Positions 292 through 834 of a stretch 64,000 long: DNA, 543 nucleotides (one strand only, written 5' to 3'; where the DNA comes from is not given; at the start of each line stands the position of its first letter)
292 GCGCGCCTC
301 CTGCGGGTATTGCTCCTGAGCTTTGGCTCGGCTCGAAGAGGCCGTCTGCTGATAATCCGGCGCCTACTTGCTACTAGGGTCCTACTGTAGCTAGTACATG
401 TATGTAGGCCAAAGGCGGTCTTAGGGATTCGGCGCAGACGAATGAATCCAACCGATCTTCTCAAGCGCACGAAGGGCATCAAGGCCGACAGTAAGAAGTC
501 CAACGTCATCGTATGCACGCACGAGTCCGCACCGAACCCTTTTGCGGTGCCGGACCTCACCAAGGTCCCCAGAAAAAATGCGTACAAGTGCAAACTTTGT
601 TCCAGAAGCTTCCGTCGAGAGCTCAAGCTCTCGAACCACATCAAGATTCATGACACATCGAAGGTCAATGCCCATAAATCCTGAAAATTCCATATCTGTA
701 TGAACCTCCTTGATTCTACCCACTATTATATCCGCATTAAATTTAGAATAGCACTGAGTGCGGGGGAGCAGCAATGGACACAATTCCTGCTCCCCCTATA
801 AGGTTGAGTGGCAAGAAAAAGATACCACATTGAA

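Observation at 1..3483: Eukaryote-like 3.5-kb block fused to actinobacterial DNA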

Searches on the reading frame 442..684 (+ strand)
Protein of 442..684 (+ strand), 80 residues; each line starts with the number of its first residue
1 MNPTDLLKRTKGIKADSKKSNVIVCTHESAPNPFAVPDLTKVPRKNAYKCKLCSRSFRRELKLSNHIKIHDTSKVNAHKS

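Call 5: search_protein_families(library=pfam, proteins=[window:442-684:+], max_evalue=0.01)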
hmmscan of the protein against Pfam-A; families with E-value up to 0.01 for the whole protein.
window:442-684:+ (80 aa): 4 families
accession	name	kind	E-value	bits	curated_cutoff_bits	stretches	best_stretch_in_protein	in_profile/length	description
PF00096.32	zf-C2H2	-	8.4e-05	23.3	25.2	1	48-70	1-23/23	Zinc finger, C2H2 type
PF13894.12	zf-C2H2_4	-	0.00024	22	27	1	48-70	1-23/24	C2H2-type zinc finger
PF23611.1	zf-C2H2_16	-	0.0025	18.2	27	1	48-70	1-23/26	C2H2 zinc finger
PF12171.14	zf-C2H2_jaz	-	0.0064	17.1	22.6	0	48-68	2-22/27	Zinc-finger double-stranded RNA-binding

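Call 37: find_homologous_proteins(query=window:442-684:+, max_evalue=0.01)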
Query window:442-684:+ (80 aa): 1 proteins with E <= 0.01 among 1 candidates.
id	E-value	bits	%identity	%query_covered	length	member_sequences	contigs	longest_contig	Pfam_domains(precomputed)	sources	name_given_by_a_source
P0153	3.5e-46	171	100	100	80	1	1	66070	-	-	-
